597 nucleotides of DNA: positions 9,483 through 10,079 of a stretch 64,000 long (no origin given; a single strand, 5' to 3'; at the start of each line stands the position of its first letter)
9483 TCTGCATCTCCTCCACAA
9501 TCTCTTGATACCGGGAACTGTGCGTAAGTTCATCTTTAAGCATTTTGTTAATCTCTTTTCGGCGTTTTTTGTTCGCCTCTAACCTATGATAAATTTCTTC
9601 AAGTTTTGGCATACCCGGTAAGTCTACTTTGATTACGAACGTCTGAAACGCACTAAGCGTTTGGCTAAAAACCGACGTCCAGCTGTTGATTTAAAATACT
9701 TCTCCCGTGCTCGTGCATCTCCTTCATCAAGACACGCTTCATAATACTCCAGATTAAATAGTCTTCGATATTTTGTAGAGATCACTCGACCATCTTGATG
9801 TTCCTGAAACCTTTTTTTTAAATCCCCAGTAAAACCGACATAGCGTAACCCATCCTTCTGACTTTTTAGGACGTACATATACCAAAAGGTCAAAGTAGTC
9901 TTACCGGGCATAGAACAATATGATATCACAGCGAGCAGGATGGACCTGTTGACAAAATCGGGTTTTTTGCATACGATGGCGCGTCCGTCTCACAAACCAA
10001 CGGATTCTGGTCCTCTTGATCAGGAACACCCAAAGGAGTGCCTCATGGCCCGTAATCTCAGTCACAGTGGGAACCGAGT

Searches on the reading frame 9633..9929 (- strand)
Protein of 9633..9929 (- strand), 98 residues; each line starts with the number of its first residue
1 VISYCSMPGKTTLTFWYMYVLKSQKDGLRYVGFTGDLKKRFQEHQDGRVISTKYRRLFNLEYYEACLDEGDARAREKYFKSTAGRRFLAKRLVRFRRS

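Call 65: search_protein_families(library=pfam, proteins=[window:9633-9929:-], max_evalue=0.001)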
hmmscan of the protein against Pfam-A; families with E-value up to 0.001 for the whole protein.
window:9633-9929:- (98 aa): 1 family
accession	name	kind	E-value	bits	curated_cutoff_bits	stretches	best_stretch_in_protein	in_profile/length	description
PF01541.30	GIY-YIG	-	9.4e-13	48.7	22.6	1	15-84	1-73/78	GIY-YIG catalytic domain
